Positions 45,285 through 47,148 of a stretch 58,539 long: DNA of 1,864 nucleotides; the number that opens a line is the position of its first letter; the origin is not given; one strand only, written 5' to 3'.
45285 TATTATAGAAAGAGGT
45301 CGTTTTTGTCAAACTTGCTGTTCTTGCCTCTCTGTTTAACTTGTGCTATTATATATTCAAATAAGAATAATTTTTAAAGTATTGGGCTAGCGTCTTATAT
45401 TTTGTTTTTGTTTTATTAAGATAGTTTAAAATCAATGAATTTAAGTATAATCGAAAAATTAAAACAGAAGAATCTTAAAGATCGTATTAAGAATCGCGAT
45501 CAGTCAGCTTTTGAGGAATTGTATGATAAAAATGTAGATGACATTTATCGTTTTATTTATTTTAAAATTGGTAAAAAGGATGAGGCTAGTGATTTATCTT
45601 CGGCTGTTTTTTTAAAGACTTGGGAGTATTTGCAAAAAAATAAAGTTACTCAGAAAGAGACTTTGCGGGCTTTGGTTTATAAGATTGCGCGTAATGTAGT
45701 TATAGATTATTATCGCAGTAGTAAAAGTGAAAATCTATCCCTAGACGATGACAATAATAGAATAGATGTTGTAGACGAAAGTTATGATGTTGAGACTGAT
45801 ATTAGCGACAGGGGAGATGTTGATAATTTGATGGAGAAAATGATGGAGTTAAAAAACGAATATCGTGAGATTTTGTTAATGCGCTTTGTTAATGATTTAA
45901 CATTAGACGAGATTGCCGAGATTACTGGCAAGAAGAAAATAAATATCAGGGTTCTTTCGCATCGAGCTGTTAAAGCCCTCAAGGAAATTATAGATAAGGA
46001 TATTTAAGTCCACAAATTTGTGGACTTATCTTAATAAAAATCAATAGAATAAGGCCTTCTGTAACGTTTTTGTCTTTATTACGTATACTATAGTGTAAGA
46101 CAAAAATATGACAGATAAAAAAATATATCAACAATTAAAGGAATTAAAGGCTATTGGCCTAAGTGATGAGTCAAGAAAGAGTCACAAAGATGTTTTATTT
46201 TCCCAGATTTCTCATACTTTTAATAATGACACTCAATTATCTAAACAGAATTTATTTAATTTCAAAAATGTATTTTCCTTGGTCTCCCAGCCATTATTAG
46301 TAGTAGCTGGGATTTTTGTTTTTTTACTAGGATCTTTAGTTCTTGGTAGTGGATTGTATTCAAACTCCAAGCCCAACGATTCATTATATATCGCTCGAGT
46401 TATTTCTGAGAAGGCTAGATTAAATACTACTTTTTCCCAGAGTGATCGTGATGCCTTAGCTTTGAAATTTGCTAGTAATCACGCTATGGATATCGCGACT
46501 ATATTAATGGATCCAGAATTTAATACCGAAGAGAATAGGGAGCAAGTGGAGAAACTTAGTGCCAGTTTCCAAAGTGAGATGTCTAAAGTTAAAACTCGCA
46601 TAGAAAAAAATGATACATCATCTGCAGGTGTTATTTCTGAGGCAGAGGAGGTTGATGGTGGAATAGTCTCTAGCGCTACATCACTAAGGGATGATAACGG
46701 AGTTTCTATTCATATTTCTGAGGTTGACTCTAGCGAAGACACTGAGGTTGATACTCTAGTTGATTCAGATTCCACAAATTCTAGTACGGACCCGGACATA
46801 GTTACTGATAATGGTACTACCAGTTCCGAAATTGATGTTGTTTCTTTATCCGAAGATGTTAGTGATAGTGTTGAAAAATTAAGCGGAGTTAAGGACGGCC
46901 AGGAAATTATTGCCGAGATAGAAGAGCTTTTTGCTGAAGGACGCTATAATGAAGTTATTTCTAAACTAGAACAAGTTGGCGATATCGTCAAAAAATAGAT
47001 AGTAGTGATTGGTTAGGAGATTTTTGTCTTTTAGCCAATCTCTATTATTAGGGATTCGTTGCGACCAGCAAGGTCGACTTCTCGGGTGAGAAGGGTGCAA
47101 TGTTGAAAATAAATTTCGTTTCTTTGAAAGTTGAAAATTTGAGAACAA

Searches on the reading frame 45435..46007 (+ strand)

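Call 12: search_protein_families(library=pfam, proteins=[window:45435-46007:+], max_evalue=0.01)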
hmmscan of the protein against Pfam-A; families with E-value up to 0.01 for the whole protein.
window:45435-46007:+ (190 aa): 4 families
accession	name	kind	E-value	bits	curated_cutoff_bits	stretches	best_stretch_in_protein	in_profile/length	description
PF08281.18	Sigma70_r4_2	-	4.6e-11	42.6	25.7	1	131-182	3-54/54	Sigma-70, region 4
PF04545.22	Sigma70_r4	-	2.1e-09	37.2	24.1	1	138-184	4-50/50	Sigma-70, region 4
PF04542.20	Sigma70_r2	-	3.9e-09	36.6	24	1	29-97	1-69/71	Sigma-70 region 2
PF07638.17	Sigma70_ECF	-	2.5e-06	28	21.1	1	16-164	9-161/185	ECF sigma factor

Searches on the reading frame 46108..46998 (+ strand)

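Call 12: search_protein_families(library=pfam, proteins=[window:46108-46998:+], max_evalue=0.01)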
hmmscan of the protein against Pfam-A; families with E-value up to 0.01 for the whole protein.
window:46108-46998:+ (296 aa): 1 family
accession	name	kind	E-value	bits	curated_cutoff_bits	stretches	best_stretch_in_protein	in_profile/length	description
PF18915.5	DUF5667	-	0.00015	22.6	27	1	88-178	3-91/99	Domain of unknown function (DUF5667)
